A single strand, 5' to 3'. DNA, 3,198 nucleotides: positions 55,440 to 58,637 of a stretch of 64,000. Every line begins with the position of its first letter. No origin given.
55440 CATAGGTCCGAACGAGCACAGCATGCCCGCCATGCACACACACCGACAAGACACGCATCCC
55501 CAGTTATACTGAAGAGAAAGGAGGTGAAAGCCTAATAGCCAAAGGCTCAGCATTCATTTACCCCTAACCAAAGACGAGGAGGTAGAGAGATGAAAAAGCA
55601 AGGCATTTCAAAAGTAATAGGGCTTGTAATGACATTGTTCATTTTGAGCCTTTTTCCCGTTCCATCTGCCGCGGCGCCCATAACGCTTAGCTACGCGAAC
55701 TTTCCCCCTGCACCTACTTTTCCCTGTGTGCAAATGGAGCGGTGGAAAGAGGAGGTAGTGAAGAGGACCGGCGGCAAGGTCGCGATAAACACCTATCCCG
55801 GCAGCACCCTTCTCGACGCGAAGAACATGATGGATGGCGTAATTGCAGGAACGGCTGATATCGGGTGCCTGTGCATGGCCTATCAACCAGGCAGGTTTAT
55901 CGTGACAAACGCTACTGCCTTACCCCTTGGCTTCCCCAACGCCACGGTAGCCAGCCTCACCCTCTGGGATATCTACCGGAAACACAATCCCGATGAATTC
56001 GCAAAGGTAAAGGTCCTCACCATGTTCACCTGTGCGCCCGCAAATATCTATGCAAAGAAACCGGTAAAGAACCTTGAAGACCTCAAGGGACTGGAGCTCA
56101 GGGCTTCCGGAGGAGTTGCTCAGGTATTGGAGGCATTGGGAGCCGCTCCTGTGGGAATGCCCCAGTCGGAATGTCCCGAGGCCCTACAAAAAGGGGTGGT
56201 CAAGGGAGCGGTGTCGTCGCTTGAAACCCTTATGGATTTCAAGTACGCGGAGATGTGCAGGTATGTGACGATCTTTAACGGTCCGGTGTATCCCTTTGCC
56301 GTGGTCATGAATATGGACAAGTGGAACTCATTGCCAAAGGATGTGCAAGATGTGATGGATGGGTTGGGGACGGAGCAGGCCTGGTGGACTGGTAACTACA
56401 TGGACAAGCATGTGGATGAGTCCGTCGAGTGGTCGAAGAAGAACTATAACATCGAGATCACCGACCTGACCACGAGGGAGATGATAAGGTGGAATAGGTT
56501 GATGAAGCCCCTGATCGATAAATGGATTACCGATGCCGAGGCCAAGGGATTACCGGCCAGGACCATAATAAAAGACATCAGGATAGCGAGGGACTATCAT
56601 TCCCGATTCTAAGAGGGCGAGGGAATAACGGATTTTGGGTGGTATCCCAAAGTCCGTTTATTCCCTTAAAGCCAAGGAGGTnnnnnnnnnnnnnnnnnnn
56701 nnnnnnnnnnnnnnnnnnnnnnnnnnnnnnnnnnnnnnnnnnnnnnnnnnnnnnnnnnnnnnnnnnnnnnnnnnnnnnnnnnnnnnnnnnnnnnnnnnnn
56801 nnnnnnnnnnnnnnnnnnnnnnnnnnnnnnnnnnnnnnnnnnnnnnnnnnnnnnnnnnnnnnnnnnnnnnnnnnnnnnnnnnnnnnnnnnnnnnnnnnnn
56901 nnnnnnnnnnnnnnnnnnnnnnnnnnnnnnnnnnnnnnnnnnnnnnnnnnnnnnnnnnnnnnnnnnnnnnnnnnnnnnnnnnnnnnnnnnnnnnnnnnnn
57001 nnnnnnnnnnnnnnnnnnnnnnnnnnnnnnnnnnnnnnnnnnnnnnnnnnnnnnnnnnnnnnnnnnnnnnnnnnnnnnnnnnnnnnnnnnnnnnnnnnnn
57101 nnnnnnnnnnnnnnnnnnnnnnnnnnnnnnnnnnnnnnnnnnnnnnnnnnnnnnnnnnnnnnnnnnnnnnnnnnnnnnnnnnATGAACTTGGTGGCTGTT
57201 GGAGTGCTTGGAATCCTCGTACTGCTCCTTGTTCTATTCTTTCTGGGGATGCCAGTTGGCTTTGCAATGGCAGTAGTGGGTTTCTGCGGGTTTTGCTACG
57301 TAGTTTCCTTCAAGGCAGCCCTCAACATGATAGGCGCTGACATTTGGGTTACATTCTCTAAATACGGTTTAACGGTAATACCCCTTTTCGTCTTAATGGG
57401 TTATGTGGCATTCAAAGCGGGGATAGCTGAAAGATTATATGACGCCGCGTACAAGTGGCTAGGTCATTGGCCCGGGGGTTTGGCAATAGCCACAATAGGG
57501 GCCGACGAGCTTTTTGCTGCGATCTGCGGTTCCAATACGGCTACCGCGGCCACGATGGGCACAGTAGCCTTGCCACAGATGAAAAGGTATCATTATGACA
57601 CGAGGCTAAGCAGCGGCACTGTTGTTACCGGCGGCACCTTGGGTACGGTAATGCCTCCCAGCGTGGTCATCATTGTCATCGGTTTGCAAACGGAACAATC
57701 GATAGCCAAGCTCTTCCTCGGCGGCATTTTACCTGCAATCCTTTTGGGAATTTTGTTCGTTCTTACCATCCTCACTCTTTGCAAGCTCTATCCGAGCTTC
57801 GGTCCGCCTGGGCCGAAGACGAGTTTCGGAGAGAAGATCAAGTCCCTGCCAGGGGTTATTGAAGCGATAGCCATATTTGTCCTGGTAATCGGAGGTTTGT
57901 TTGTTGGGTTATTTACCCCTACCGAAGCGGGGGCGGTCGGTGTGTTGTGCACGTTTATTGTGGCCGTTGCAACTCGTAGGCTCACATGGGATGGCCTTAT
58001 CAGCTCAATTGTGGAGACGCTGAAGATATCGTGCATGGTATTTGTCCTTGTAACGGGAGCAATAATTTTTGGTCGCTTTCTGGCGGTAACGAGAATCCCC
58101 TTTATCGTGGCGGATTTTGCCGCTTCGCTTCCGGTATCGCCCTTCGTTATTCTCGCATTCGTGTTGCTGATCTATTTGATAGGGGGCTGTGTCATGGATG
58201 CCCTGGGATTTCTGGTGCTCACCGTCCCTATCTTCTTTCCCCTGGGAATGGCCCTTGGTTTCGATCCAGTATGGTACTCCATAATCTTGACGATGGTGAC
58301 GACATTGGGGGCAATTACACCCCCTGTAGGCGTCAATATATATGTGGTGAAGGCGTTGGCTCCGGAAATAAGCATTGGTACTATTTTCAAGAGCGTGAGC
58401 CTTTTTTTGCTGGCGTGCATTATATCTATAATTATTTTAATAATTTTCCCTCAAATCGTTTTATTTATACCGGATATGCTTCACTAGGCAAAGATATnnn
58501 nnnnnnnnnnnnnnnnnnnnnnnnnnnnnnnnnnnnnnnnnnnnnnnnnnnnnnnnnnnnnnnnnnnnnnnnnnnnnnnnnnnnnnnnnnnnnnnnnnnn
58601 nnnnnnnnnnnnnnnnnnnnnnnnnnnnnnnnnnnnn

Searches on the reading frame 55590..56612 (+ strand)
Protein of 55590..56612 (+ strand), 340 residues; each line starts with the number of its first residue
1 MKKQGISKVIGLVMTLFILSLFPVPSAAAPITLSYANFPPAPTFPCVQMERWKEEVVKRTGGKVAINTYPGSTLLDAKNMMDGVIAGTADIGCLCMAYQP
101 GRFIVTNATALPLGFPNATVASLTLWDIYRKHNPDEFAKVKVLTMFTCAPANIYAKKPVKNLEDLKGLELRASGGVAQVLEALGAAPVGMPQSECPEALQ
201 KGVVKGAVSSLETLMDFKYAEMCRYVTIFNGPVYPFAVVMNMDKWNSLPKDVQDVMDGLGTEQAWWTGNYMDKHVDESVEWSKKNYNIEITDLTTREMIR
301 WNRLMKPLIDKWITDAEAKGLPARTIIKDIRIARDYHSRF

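Call 59: search_protein_families(library=pfam, proteins=[window:55590-56612:+], max_evalue=0.00001)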
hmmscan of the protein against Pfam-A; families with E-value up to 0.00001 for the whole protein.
window:55590-56612:+ (340 aa): 1 family
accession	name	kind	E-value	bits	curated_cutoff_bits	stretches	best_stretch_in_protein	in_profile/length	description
PF03480.18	DctP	-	7.3e-43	147.4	23.4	1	49-312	15-283/286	Bacterial extracellular solute-binding protein, family 7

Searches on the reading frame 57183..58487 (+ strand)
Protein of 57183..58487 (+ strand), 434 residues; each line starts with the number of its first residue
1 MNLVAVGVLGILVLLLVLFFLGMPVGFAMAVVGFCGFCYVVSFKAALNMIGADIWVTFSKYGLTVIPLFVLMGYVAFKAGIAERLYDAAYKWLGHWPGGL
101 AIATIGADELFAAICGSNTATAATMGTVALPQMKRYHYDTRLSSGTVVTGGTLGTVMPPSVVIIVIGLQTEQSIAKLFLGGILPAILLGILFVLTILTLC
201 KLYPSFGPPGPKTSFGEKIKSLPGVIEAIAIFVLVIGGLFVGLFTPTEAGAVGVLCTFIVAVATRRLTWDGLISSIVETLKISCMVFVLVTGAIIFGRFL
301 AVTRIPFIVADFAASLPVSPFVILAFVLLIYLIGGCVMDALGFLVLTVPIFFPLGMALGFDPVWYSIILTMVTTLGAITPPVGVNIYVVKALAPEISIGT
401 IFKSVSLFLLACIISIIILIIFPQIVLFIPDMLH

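Call 59: search_protein_families(library=pfam, proteins=[window:57183-58487:+], max_evalue=0.00001)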
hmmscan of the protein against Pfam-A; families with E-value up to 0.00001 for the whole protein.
window:57183-58487:+ (434 aa): 1 family
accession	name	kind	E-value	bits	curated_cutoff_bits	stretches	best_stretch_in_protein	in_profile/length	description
PF06808.19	DctM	-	4.9e-87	292.9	23.8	1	12-425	1-413/413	Tripartite ATP-independent periplasmic transporter, DctM component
